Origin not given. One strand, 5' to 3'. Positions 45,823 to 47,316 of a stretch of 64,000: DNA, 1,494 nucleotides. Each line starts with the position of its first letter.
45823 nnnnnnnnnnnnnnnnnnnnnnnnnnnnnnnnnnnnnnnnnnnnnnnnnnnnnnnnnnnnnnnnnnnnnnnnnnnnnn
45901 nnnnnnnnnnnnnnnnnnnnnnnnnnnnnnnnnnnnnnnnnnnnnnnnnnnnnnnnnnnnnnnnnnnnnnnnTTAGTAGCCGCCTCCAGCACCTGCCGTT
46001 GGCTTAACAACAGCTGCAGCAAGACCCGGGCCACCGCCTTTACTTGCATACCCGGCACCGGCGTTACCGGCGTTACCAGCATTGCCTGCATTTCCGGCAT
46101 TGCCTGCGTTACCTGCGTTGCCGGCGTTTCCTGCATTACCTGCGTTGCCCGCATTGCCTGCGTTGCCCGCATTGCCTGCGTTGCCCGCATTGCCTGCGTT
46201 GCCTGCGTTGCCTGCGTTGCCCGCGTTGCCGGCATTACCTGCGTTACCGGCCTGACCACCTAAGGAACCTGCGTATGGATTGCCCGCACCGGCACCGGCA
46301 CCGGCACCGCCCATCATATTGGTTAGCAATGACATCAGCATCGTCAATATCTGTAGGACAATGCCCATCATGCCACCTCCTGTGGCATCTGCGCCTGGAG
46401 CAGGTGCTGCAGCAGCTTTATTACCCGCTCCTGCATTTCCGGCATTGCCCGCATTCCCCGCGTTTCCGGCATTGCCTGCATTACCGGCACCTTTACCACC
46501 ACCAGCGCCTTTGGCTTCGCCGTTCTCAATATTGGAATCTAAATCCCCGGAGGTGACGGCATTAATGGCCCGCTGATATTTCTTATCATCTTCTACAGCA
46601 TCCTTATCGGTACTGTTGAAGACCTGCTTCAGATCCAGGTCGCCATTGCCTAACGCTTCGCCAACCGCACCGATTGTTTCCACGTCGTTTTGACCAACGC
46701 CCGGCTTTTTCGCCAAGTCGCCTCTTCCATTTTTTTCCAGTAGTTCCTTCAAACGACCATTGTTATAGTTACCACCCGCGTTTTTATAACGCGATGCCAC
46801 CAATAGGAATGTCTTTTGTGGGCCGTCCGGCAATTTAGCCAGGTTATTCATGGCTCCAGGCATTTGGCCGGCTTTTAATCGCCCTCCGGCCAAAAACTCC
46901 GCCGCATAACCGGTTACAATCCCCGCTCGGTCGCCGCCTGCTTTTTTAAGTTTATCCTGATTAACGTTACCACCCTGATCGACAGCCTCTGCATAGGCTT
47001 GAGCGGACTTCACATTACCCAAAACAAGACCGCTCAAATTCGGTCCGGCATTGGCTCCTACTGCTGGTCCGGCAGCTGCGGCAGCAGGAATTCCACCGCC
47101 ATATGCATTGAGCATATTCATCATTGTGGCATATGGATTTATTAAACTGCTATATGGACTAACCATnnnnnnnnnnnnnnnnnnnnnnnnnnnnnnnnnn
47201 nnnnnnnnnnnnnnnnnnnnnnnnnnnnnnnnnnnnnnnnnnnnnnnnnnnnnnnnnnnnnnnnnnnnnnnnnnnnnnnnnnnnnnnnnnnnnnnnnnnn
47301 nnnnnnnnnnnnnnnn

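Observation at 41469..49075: Low-GC genomic island inserted between hemY and mutY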

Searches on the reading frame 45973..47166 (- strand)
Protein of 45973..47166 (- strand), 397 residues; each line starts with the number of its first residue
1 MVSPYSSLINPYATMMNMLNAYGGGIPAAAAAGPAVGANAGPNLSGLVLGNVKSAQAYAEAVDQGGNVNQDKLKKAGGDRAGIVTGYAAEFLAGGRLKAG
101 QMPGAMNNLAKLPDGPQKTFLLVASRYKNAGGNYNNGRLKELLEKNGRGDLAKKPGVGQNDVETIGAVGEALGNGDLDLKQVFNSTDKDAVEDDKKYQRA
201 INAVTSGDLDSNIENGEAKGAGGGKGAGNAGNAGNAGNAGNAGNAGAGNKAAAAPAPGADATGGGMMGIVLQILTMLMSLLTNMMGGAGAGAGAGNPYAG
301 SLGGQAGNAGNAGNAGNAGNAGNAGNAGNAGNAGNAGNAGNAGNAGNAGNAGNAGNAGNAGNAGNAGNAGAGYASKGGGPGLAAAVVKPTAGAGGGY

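Call 4: search_protein_families(library=pfam, proteins=[window:45973-47166:-], max_evalue=0.01)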
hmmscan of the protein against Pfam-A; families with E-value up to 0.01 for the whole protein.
window:45973-47166:- (397 aa): 2 families
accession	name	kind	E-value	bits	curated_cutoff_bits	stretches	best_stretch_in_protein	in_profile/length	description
PF05403.16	Plasmodium_HRP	-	0.0026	18.1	45.8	1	309-368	108-167/218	Plasmodium histidine-rich protein (HRPII/III)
PF01391.23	Collagen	-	0.007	16.6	27.2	0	310-362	7-59/60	Collagen triple helix repeat (20 copies)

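Call 19: search_protein_families(library=ncbifam, proteins=[window:45973-47166:-], max_evalue=0.1)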
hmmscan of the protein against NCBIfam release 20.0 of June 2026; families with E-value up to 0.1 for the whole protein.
window:45973-47166:- (397 aa): 2 families
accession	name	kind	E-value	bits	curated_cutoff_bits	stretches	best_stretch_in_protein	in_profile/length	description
NF038330.1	adhesin_SclA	exception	6.8e-06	26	400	1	304-381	120-198/405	LPXTG-anchored collagen-like adhesin Scl1/SclA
NF038329.2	gly_rich_SclB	equivalog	0.00059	18.9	325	1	215-381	182-340/442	LPXTG-anchored collagen-like adhesin Scl2/SclB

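Call 21: search_protein_families(library=phrogs, proteins=[window:45973-47166:-], max_evalue=0.1)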
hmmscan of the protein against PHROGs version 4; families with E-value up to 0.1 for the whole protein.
window:45973-47166:- (397 aa): 5 families
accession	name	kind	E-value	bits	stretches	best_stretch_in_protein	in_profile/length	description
phrog_5073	-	tail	2.5e-05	24.5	1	304-370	267-333/519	tail fiber protein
phrog_10972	-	tail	0.00062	20.3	1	304-370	157-223/343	tail fiber protein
phrog_8745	-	tail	0.00076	17.8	1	299-378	1394-1475/1803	tail fiber protein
phrog_33406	-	tail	0.0069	15.7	1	306-368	199-261/651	tail fiber protein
phrog_1658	-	unknown function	0.017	15.8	1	291-381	39-128/239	-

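Call 23: find_encoding_contigs(protein=window:45973-47166:-, flank=10000, max_places=4)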
Protein window:45973-47166:- (397 aa): 1 contig read that carries it; 1 place shown.
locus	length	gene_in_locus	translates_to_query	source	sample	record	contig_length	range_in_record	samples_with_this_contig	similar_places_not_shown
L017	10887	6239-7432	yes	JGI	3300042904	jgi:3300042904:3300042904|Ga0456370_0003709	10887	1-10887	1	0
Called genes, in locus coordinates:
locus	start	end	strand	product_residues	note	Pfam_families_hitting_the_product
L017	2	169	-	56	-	?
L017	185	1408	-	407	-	PF01565:FAD_binding_4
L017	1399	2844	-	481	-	PF01565:FAD_binding_4, PF02913:FAD-oxidase_C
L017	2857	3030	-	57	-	-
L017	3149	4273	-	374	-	PF00730:HhH-GPD, PF00633:HHH (faint), PF00293:NUDIX, PF14815:NUDIX_4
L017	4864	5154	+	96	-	-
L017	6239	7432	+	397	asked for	-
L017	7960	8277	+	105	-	-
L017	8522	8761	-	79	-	-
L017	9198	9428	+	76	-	-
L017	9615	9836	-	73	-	-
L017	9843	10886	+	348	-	?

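Call 42: predict_structure(alignment_id=A2)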
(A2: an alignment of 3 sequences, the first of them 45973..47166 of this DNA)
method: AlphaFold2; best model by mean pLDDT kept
length: 397 residues; sequences in the alignment: 3
mean_pLDDT: 61.2   pTM: 0.49
mean pLDDT of the five models: 61.2, 58.3, 57.8, 57.5, 55.8
residues with pLDDT >= 90: 94; 70-90: 73; 50-70: 32; < 50: 198
segments of 3 or more residues with pLDDT < 50: 1-39, 185-187, 216-265, 287-291, 293-296, 302-379, 381-397
pLDDT, mean of each block of 10 residues (from residue 1): 34 42 39 37 82 94 84 89 93 92 95 91 91 89 92 94 95 87 62 82 84 53 33 31 30 31 48 68 55 48 45 39 37 38 40 40 39 37 40 36
secondary structure, 60 per line:
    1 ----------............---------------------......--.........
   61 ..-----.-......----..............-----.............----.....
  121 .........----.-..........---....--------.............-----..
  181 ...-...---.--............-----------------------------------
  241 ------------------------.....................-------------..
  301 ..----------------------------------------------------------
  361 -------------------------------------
elements in order: H11-22 H44-49 H52-61 H70-75 H80-93 H99-111 H116-129 H136-145 H149-152 H161-173 H179-183 H194-205 H265-285 H299-302

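Call 43: search_protein_representatives(alignment_id=A2)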
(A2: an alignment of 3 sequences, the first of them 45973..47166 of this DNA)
Query: 3 sequences, 300 profile positions. Proteins with E-value up to 0.001 (for the whole library): 68; up to 1e-10: 30; up to 1e-30: 3. The best 68 are listed.
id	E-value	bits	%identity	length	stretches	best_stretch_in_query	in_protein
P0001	4.9e-152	522.2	-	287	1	1-300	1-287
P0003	1.3e-41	159.7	-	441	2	20-224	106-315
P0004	1.5e-35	139.8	-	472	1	10-299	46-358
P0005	3.2e-29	119.0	-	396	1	4-219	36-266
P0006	5.8e-26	108.3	-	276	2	8-147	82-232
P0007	6.8e-24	101.5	-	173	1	18-161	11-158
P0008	6.8e-22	94.9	-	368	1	13-240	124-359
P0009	5.0e-21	92.1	-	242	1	12-172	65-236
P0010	6.0e-20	88.5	-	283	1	19-220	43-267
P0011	7.9e-20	88.1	-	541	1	25-229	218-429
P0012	2.8e-18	83.0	-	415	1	18-269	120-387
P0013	7.7e-18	81.6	-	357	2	54-183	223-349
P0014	9.5e-18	81.3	-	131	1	91-211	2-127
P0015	2.2e-16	76.8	-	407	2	38-227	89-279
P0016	6.1e-16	75.4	-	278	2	105-297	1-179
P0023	3.0e-13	66.6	-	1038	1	64-186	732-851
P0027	2.8e-12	63.4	-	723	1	97-201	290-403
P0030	3.8e-11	59.6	-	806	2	69-212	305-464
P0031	5.7e-11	59.1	-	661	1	84-213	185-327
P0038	3.6e-09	53.1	-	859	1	68-201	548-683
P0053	1.8e-07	47.6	-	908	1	86-275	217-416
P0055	7.1e-07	45.6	-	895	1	86-207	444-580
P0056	1.1e-06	45.0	-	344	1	90-184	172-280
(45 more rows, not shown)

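Call 47: fold_search(model_id=the predicted structure, library=pdb)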
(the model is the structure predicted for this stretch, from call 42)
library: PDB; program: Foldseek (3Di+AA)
matches with E <= 10: 87; with E <= 0.001: 0
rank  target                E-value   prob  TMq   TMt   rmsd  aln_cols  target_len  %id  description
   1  2gs4_A                8.3e-01  0.11  0.11  0.21  14.6       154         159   14  The crystal structure of the E.coli stress protein YciF. (released 2006-10-17)
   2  3wvo_C                1.3e+00  0.06  0.08  0.06  14.0       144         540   15  Crystal structure of Thermobifida fusca Cse1 (released 2015-01-14)
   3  6pqn_A                1.5e+00  0.06  0.10  0.09  16.5       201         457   11  Crystal structure of HzTransib transposase (released 2019-10-09)
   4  7y9n_A                1.9e+00  0.03  0.11  0.15  18.9       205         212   14  an engineered 5-helix bundle derived from SARS-CoV-2 S2 in complex with HR2P (released 2022-08-17)
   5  9n7b_NS               1.9e+00  0.15  0.17  0.09   8.5       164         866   10  SSU processome maturation and disassembly, State O (released 2025-10-29)
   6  9n79_NS               2.0e+00  0.14  0.16  0.09   8.9       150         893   12  SSU processome maturation and disassembly, State M (released 2025-11-05)
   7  7kqr_B                2.2e+00  0.03  0.11  0.13  18.3       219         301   17  A 1.89-A resolution substrate-bound crystal structure of heme-dependent tyrosine hydroxylase from S. sclerotialus (released 2021-03-31)
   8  5xjr_2                2.4e+00  0.04  0.10  0.15  19.4       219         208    9  Crystal Structure of the Gemin2-binding domain of SMN, Gemin2dN39 in Complex with SmD1(1-82)/D2/F/E/G from Human (released 2018-07-04)
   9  8zf9_R                2.5e+00  0.05  0.10  0.12  14.7       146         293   12  Cryo-EM structure of the mmGPR4-Gs complex in pH7.2 (released 2025-02-26)
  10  5xjt_2                2.6e+00  0.04  0.11  0.15  22.0       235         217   10  Crystal Structure of the Gemin2-binding domain of SMN, Gemin2 in Complex with SmD1(1-82)/D2.R61A/F/E/G from Human (released 2018-07-04)
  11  5tds_B                2.6e+00  0.04  0.11  0.13  15.3       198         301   12  Toluene bound in the resting active site of toluene 4-monooxygenase (T4moH) (released 2017-03-22)
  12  2par_A                2.7e+00  0.02  0.08  0.13  14.4       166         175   16  Crystal structure of the 5'-deoxynucleotidase YfbR mutant E72A complexed with Co(2+) and TMP (released 2008-03-04)
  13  3ez0_D                3.0e+00  0.03  0.10  0.15  12.9       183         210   12  Crystal structure of protein of unknown function with ferritin-like fold (YP_832262.1) from Arthrobacter sp. FB24 at 2 (released 2008-11-25)
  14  9jhp_R                3.1e+00  0.04  0.10  0.13  13.7       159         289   13  Cryo-EM structure of GPR4 complexed with miniG13 in pH6.8 (released 2025-04-23)
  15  3dhh_B                3.8e+00  0.03  0.11  0.13  15.2       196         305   12  Crystal Structure of Resting State Toluene 4-Monoxygenase Hydroxylase Complexed with Effector Protein (released 2008-12-30)
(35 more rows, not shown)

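Call 48: search_protein_families(library=pfam, proteins=[P0003, P0004, P0011, P0023, P0027, P0030, P0031, P0038, P0053, P0055], max_evalue=0.01)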
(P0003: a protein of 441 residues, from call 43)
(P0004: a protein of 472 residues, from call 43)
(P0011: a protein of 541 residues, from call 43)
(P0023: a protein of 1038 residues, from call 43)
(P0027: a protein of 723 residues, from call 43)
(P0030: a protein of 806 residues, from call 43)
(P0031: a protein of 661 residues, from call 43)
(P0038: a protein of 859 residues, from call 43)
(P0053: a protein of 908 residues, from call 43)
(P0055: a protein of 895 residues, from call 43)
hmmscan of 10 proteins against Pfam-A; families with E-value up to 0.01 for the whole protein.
P0003 (441 aa): 0 families

P0004 (472 aa): 0 families

P0011 (541 aa): 0 families

P0023 (1038 aa): 0 families

P0027 (723 aa): 0 families

P0030 (806 aa): 0 families

P0031 (661 aa): 0 families

P0038 (859 aa): 3 families
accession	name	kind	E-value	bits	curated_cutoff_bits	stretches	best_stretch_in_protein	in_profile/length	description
PF13405.12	EF-hand_6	-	4.1e-05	23.4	25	0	783-809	3-29/30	EF-hand domain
PF13499.12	EF-hand_7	-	0.00068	20.4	30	0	782-815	4-34/67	EF-hand domain pair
PF00036.39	EF-hand_1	-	0.0019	18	25.4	0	782-808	2-28/29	EF hand domain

P0053 (908 aa): 1 family
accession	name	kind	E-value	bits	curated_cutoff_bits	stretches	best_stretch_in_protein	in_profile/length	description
PF03153.18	TFIIA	-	0.0019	18.7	36.2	1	455-620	107-272/415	Transcription factor IIA, alpha/beta subunit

P0055 (895 aa): 0 families

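Call 50: find_encoding_contigs(protein=P0011, flank=8000, max_places=2)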
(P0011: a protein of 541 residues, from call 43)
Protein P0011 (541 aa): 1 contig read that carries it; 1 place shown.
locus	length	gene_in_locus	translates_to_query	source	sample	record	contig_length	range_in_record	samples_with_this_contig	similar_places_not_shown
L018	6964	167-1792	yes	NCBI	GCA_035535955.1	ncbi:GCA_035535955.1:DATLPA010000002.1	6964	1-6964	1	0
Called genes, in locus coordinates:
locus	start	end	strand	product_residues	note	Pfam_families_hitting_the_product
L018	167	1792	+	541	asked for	-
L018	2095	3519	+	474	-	-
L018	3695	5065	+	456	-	PF13450:NAD_binding_8 (weak), PF17885:Smoa_sbd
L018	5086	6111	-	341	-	PF01073:3Beta_HSD, PF01370:Epimerase, PF04321:RmlD_sub_bind (weak), PF05368:NmrA, PF13460:NAD_binding_10, PF16363:GDP_Man_Dehyd, PF07993:NAD_binding_4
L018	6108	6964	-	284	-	PF01553:Acyltransferase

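Call 52: find_encoding_contigs(protein=P0004, flank=10000, max_places=2)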
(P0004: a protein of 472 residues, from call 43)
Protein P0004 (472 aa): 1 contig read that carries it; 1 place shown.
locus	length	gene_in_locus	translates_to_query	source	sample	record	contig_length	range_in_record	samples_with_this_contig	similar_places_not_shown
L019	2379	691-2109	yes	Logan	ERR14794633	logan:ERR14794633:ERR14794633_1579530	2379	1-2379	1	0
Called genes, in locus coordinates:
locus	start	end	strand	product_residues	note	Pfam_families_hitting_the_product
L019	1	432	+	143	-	?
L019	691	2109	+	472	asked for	-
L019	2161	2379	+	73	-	?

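Call 53: find_encoding_contigs(protein=P0003, flank=10000, max_places=2)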
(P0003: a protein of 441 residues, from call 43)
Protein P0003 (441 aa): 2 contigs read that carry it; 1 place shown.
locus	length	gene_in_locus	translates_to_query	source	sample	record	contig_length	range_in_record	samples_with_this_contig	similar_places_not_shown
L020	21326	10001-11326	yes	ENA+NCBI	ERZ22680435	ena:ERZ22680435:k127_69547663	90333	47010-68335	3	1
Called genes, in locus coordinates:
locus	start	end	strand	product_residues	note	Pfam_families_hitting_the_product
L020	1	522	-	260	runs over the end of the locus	PF00378:ECH_1, PF16113:ECH_2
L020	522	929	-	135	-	-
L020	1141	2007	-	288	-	PF00378:ECH_1, PF16113:ECH_2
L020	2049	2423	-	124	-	PF07110:EthD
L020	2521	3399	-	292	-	PF22636:FlK, PF24716:WapI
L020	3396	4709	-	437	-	PF13187:Fer4_9 (faint), PF14697:Fer4_21 (faint), PF00037:Fer4 (faint), PF12838:Fer4_7, PF13183:Fer4_8, PF13237:Fer4_10 (weak), PF13534:Fer4_17, PF02754:CCG, +3 more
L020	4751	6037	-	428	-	PF01565:FAD_binding_4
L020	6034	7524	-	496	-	PF01565:FAD_binding_4, PF02913:FAD-oxidase_C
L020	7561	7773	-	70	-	-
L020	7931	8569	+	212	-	PF00643:zf-B_box (weak)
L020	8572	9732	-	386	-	PF00730:HhH-GPD, PF14520:HHH_5 (faint), PF00633:HHH (weak), PF00293:NUDIX, PF14815:NUDIX_4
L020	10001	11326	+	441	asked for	-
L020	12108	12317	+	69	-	-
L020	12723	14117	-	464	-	PF00890:FAD_binding_2 (weak), PF01266:DAO (weak), PF01593:Amino_oxidase, PF12831:FAD_oxidored (weak), PF13450:NAD_binding_8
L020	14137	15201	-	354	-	PF00762:Ferrochelatase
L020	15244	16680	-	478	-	PF04055:Radical_SAM, PF06969:HemN_C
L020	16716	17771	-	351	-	PF01208:URO-D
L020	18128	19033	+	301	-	-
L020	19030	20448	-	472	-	PF00474:SSF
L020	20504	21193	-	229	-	-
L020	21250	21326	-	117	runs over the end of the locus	-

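Call 72: find_encoding_contigs(protein=P0023, flank=10000, max_places=1)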
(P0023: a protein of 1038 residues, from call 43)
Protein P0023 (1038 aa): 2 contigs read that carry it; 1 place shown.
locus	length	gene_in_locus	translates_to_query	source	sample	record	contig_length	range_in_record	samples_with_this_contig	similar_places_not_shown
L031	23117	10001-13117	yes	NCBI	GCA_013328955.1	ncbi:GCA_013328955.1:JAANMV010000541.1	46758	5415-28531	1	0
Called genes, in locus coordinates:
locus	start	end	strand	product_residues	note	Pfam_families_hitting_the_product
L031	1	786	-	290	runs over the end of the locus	PF01936:NYN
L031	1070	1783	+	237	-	PF00005:ABC_tran, PF02463:SMC_N (weak), PF13304:AAA_21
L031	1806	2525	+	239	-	PF01061:ABC2_membrane, PF12698:ABC2_membrane_3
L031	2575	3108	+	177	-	-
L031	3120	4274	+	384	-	PF00583:Acetyltransf_1 (weak), PF13527:Acetyltransf_9, PF13508:Acetyltransf_7 (weak), PF17668:Acetyltransf_17, PF13530:SCP2_2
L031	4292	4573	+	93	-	PF03745:DUF309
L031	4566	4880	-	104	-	PF13453:Zn_ribbon_TFIIB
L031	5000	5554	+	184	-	-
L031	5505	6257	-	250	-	PF01790:LGT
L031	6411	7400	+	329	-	PF08545:ACP_syn_III, PF08541:ACP_syn_III_C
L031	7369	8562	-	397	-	PF02746:MR_MLE_N, PF13378:MR_MLE_C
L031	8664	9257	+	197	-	-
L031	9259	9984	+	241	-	-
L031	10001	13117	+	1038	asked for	-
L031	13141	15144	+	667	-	-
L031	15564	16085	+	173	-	PF09419:PGP_phosphatase, PF00702:Hydrolase, PF13419:HAD_2 (faint), PF13242:Hydrolase_like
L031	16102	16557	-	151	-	PF00571:CBS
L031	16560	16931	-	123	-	-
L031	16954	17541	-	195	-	-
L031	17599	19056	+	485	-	PF00883:Peptidase_M17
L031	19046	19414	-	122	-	PF19673:DUF6176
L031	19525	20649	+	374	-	PF00079:Serpin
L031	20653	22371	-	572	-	-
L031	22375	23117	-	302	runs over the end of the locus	PF13489:Methyltransf_23 (weak), PF08241:Methyltransf_11, PF08242:Methyltransf_12, PF13649:Methyltransf_25, PF13847:Methyltransf_31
